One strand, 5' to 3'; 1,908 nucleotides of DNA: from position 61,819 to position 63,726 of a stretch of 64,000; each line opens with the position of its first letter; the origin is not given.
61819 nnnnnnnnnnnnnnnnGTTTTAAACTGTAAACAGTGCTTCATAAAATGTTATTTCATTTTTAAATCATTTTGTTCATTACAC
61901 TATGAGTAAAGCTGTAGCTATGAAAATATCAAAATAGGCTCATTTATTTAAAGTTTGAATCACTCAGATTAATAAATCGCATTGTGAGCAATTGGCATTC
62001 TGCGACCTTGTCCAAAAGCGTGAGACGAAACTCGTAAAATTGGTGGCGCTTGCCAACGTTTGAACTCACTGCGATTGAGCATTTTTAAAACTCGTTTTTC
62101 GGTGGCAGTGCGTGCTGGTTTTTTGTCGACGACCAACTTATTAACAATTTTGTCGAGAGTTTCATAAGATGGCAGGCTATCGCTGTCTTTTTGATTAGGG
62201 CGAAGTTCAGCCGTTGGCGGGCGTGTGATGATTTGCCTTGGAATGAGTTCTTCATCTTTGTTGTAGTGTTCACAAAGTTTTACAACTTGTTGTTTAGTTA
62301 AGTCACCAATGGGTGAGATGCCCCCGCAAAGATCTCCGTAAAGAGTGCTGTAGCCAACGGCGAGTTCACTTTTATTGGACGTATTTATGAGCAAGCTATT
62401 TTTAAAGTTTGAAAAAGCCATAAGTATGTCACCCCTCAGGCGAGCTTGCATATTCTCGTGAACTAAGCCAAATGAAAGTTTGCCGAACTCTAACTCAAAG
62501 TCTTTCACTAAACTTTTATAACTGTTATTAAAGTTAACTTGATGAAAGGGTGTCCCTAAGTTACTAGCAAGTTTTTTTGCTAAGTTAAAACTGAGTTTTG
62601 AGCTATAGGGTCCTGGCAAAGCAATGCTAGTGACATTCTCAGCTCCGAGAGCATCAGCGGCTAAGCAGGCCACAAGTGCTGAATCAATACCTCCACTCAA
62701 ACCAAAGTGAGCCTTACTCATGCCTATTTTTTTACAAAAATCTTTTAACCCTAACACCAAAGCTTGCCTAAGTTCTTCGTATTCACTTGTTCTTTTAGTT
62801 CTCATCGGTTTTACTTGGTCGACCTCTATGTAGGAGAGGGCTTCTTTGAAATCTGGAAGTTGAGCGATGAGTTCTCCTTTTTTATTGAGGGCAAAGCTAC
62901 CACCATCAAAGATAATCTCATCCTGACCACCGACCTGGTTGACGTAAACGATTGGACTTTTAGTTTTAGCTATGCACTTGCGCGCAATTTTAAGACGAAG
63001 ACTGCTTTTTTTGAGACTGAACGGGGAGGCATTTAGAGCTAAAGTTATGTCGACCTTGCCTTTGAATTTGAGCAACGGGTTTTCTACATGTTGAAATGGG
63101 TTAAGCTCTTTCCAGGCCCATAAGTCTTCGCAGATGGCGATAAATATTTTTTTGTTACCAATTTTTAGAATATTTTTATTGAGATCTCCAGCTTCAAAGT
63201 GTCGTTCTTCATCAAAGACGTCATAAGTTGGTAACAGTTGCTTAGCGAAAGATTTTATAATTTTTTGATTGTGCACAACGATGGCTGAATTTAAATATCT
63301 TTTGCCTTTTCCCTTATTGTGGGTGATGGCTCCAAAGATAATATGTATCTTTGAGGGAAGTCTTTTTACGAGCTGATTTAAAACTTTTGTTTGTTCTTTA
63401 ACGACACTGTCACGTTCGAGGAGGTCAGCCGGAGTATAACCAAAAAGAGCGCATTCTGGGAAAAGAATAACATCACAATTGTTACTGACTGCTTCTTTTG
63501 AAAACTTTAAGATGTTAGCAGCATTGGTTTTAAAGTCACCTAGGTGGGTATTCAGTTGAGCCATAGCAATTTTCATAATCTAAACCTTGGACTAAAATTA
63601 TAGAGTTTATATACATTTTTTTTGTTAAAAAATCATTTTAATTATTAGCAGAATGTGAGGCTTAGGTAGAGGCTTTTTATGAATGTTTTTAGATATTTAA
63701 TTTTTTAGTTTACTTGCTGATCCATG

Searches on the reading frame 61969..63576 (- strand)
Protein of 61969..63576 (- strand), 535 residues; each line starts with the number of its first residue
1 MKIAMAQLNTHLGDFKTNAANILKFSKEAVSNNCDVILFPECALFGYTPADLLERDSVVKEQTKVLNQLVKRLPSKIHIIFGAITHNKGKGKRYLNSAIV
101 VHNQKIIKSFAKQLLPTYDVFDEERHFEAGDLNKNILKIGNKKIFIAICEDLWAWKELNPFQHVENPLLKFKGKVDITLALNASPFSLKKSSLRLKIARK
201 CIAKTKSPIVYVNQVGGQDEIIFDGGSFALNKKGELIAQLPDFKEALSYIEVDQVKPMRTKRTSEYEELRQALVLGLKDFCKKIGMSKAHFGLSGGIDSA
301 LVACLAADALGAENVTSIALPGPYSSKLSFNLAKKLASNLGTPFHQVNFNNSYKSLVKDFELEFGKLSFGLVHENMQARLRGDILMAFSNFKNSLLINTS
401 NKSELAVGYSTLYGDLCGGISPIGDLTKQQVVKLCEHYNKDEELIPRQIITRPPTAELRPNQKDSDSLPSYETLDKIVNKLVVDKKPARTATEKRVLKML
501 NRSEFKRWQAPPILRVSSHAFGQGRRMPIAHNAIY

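Call 69: search_protein_families(library=pfam, proteins=[window:61969-63576:-], max_evalue=0.00001)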
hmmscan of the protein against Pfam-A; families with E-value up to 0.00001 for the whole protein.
window:61969-63576:- (535 aa): 2 families
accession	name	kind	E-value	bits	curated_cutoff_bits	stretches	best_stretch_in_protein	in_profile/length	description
PF02540.23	NAD_synthase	-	3.5e-63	213.4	21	1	271-509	3-241/242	NAD synthase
PF00795.27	CN_hydrolase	-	6.7e-23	81.8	23.2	1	2-254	1-248/256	Carbon-nitrogen hydrolase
